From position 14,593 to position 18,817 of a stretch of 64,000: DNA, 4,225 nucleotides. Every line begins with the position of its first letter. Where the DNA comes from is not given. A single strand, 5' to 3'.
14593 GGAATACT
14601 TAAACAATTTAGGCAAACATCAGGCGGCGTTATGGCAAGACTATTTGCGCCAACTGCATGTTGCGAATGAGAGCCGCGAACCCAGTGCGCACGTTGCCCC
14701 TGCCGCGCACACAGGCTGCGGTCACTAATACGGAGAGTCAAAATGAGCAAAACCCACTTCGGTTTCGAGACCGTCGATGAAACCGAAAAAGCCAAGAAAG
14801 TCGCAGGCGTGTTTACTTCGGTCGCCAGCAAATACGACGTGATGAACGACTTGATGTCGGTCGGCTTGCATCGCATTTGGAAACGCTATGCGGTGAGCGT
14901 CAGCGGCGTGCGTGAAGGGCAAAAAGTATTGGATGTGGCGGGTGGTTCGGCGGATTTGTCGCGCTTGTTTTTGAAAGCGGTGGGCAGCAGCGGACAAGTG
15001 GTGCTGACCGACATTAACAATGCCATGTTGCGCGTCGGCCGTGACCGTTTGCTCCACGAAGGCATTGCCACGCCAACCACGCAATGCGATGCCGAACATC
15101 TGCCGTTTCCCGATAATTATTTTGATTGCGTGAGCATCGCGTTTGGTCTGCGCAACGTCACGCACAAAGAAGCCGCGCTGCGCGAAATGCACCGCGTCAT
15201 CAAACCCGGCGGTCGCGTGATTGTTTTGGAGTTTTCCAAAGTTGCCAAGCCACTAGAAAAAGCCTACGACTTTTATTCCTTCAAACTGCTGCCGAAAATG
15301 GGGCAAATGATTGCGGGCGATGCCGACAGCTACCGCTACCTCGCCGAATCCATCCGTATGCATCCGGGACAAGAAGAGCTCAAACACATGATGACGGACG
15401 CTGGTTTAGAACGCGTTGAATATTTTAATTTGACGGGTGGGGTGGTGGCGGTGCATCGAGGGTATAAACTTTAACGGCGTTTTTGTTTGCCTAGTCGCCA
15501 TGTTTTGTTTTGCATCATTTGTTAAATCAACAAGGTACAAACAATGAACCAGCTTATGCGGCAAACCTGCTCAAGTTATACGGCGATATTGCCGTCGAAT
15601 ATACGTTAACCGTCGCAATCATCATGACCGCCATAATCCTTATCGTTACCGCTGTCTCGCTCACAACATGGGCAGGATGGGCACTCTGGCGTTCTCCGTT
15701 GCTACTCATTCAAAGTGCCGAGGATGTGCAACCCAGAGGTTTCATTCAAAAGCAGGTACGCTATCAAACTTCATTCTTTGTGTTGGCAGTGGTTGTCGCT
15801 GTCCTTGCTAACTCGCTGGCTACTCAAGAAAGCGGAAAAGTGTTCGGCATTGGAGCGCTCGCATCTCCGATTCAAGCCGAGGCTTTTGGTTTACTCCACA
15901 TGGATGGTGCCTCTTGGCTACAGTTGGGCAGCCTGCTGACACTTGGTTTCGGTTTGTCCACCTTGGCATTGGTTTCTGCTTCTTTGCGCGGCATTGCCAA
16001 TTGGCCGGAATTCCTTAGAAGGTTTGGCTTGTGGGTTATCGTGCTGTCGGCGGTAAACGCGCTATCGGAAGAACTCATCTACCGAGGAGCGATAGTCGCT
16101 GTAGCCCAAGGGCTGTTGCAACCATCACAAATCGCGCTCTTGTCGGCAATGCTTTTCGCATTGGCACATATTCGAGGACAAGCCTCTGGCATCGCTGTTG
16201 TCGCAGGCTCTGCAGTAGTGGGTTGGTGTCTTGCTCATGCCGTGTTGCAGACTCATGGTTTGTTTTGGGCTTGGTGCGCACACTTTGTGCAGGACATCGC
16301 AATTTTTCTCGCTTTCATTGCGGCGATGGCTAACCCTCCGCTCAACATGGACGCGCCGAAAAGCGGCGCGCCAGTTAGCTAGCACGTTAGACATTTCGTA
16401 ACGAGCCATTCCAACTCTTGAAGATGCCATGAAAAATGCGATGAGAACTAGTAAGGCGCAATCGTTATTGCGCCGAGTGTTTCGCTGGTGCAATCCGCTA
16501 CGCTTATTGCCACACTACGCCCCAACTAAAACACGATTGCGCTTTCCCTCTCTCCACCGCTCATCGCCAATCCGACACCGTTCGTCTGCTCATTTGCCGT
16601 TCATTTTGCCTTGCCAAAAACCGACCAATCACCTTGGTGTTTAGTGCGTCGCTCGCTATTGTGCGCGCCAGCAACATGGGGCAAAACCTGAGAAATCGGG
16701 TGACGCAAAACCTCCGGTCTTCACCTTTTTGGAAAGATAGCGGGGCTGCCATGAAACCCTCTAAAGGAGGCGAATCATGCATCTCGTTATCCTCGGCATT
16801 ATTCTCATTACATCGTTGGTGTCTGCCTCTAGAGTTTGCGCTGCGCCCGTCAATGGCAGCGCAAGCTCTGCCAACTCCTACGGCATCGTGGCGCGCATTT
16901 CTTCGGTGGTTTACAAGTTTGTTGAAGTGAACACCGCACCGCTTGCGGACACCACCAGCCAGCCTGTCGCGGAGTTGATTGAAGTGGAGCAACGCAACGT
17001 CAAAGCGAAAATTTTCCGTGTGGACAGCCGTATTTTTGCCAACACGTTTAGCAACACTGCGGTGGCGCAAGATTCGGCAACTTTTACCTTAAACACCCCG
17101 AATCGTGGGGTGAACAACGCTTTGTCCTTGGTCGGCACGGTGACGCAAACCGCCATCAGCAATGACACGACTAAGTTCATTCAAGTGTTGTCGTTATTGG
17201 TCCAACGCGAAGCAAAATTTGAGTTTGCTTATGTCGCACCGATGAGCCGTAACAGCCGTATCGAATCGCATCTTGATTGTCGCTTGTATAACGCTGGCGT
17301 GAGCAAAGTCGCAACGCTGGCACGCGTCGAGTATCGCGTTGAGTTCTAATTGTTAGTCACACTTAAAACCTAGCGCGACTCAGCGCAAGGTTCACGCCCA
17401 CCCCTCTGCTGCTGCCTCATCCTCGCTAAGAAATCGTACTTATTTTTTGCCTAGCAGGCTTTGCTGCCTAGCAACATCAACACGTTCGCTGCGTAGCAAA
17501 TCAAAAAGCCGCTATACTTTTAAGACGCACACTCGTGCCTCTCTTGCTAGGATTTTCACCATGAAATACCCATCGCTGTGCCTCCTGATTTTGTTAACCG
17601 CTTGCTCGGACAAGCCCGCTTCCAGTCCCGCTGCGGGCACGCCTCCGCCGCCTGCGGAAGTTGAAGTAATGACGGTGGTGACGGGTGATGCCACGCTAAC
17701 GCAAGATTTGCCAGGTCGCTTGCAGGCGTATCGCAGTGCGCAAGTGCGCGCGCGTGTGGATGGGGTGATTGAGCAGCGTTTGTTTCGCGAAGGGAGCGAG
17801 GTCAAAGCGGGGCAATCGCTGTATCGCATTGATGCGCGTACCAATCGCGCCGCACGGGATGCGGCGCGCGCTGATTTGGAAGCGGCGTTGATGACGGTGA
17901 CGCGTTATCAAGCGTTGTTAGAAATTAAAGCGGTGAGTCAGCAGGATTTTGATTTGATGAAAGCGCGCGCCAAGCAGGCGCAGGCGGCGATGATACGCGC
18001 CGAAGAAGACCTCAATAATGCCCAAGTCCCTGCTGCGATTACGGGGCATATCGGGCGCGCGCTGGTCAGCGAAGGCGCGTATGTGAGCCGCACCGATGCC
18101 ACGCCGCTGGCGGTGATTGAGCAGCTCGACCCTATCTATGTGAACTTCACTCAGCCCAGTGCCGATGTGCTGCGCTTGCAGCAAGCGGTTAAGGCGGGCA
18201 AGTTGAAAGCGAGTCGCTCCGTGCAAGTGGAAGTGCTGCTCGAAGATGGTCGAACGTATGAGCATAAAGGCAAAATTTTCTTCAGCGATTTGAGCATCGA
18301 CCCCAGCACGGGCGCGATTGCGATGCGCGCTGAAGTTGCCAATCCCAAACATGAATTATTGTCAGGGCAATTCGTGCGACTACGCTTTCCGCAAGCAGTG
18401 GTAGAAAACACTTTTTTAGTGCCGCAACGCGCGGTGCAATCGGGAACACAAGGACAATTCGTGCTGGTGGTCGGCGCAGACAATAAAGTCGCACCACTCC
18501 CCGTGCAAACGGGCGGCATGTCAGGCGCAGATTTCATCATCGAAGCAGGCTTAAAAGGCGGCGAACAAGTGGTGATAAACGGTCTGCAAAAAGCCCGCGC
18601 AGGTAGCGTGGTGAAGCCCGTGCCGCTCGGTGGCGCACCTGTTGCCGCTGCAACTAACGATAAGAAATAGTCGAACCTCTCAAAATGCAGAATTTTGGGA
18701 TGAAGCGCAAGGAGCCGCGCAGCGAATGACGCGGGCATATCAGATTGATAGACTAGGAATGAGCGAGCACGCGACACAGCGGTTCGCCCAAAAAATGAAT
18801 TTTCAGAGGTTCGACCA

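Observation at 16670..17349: c-di-GMP-I riboswitch controlling an orphan secreted, beta-barrel-like protein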

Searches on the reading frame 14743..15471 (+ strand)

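Call 91: search_protein_families(library=pfam, proteins=[window:14743-15471:+], max_evalue=0.00001)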
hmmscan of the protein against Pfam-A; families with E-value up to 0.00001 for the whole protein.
window:14743-15471:+ (243 aa): 6 families
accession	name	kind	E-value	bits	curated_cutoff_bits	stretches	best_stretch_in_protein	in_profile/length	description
PF01209.24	Ubie_methyltran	-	4.2e-88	295.1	20.1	1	16-242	5-233/233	ubiE/COQ5 methyltransferase family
PF13649.12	Methyltransf_25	-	1.5e-19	70.9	27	1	62-157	1-97/97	Methyltransferase domain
PF08241.18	Methyltransf_11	-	1.6e-18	67.5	21.2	1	63-161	1-95/95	Methyltransferase domain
PF13847.12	Methyltransf_31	-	1.2e-15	57.9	27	1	58-221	3-145/145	Methyltransferase domain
PF13489.12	Methyltransf_23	-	5.3e-10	39.7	27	1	57-226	21-163/164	Methyltransferase domain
PF08242.18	Methyltransf_12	-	7.3e-10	39.9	30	1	63-159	1-98/98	Methyltransferase domain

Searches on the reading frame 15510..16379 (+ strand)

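Call 91: search_protein_families(library=pfam, proteins=[window:15510-16379:+], max_evalue=0.00001)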
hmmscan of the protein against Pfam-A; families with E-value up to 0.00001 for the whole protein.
window:15510-16379:+ (290 aa): 1 family
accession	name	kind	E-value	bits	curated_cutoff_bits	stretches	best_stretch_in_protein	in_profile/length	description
PF02517.21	Rce1-like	-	9e-13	48.8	22.4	1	174-263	6-92/93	Type II CAAX prenyl endopeptidase Rce1-like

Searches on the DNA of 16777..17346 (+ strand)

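Call 15: search_rna_families(sources=[L001, L002, L003, L004, L005, L006, L007, L008, L009, L010], threshold=gathering)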
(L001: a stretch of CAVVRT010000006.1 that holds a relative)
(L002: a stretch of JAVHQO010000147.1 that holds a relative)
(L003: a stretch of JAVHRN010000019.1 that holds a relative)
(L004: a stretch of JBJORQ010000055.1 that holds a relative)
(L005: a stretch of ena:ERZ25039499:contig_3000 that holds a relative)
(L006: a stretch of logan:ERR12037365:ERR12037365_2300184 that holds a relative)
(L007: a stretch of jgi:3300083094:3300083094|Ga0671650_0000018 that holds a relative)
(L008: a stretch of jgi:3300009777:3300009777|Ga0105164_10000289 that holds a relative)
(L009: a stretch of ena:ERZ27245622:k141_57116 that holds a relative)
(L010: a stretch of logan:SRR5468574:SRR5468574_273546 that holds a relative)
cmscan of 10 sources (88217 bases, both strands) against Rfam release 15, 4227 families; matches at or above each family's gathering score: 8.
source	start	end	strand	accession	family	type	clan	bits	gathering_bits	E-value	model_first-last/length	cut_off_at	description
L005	3811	3893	+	RF01051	c-di-GMP-I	Cis-reg; riboswitch;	CL00126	71.1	35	8.5e-12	1-87/87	no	c-di-GMP-I riboswitch aptamer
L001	5896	5978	+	RF01051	c-di-GMP-I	Cis-reg; riboswitch;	CL00126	69.1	35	2.6e-11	1-87/87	no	c-di-GMP-I riboswitch aptamer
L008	5896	5978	+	RF01051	c-di-GMP-I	Cis-reg; riboswitch;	CL00126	67.2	35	7.7e-11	1-87/87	no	c-di-GMP-I riboswitch aptamer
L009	5896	5978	+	RF01051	c-di-GMP-I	Cis-reg; riboswitch;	CL00126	67.2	35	7.7e-11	1-87/87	no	c-di-GMP-I riboswitch aptamer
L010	1022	1104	+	RF01051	c-di-GMP-I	Cis-reg; riboswitch;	CL00126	67.2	35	7.7e-11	1-87/87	no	c-di-GMP-I riboswitch aptamer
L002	418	500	+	RF01051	c-di-GMP-I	Cis-reg; riboswitch;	CL00126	65.7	35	1.8e-10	1-87/87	no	c-di-GMP-I riboswitch aptamer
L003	3325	3408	+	RF01051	c-di-GMP-I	Cis-reg; riboswitch;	CL00126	62.8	35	8.9e-10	1-87/87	no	c-di-GMP-I riboswitch aptamer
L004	5895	5977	+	RF01051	c-di-GMP-I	Cis-reg; riboswitch;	CL00126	62.3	35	1.2e-09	1-87/87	no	c-di-GMP-I riboswitch aptamer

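Call 18: search_rna_families(sources=[L007, L011, L012, L013], threshold=gathering)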
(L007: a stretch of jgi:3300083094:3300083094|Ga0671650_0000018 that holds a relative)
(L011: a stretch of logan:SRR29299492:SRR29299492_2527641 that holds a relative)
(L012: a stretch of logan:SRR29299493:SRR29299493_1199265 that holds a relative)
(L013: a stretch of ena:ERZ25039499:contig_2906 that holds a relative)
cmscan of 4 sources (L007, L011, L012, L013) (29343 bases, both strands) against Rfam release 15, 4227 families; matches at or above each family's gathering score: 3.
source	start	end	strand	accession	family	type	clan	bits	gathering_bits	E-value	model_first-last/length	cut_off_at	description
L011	133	216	+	RF01051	c-di-GMP-I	Cis-reg; riboswitch;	CL00126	74.6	35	3.9e-13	1-87/87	no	c-di-GMP-I riboswitch aptamer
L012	235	318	+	RF01051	c-di-GMP-I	Cis-reg; riboswitch;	CL00126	74.6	35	3.9e-13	1-87/87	no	c-di-GMP-I riboswitch aptamer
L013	5894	5977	+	RF01051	c-di-GMP-I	Cis-reg; riboswitch;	CL00126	63.9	35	1.6e-10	1-87/87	no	c-di-GMP-I riboswitch aptamer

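Call 22: search_rna_families(source=L007, start=5800, end=6100, threshold=evalue, max_evalue=10, show_alignments=3)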
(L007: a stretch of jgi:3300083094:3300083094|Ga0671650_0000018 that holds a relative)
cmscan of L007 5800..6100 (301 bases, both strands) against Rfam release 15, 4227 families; matches with E-value up to 10: 0.
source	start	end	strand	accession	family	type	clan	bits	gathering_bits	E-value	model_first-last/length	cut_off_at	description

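Call 44: search_rna_families(sources=[L028, L029, L030], threshold=evalue, max_evalue=1, show_alignments=3)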
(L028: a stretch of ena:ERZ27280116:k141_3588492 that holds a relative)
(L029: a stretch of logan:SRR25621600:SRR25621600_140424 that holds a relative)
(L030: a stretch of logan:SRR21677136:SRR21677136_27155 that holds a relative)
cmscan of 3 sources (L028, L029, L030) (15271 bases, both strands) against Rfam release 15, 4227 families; matches with E-value up to 1: 3.
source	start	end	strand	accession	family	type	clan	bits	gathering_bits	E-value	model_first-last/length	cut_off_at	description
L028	3405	3487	+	RF01051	c-di-GMP-I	Cis-reg; riboswitch;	CL00126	69.3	35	3.9e-12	1-87/87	no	c-di-GMP-I riboswitch aptamer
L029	3565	3648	+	RF01051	c-di-GMP-I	Cis-reg; riboswitch;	CL00126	43.8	35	6.7e-06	1-87/87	no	c-di-GMP-I riboswitch aptamer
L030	3077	3160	+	RF01051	c-di-GMP-I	Cis-reg; riboswitch;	CL00126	43.8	35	6.7e-06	1-87/87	no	c-di-GMP-I riboswitch aptamer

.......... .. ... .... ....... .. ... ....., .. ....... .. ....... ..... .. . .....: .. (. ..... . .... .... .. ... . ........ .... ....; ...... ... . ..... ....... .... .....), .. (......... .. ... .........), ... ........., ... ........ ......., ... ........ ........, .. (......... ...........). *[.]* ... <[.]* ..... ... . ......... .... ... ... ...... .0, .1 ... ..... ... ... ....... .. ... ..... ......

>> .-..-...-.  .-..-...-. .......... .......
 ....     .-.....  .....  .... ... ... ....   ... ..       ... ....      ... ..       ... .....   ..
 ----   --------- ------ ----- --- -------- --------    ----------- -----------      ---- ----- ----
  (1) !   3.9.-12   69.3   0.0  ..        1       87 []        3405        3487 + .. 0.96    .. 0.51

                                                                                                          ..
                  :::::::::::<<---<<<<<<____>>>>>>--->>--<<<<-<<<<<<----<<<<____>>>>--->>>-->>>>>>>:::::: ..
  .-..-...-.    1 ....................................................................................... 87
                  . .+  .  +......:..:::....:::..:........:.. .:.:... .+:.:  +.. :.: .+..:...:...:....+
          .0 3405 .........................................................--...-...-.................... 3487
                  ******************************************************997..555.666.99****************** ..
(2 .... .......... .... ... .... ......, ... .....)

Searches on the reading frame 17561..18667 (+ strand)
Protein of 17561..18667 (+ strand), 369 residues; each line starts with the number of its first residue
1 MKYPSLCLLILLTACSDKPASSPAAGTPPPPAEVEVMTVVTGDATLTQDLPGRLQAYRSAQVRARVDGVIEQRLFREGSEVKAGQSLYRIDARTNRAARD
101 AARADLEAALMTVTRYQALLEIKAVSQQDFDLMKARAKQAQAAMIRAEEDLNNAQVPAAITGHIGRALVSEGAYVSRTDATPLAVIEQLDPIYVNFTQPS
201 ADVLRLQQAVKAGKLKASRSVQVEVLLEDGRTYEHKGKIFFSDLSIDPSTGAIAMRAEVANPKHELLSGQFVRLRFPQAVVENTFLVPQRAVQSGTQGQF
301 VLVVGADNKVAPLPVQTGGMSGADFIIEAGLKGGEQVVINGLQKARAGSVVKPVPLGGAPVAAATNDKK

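Call 91: search_protein_families(library=pfam, proteins=[window:17561-18667:+], max_evalue=0.00001)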
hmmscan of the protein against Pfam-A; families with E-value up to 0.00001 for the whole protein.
window:17561-18667:+ (369 aa): 2 families
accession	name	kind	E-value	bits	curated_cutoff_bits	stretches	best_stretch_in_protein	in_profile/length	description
PF16576.10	HlyD_D23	-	7.1e-13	48.8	30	1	58-272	18-214/214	Barrel-sandwich domain of CusB or HlyD membrane-fusion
PF13437.12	HlyD_3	-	1e-09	39.5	22.2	0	158-267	4-104/106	HlyD family secretion protein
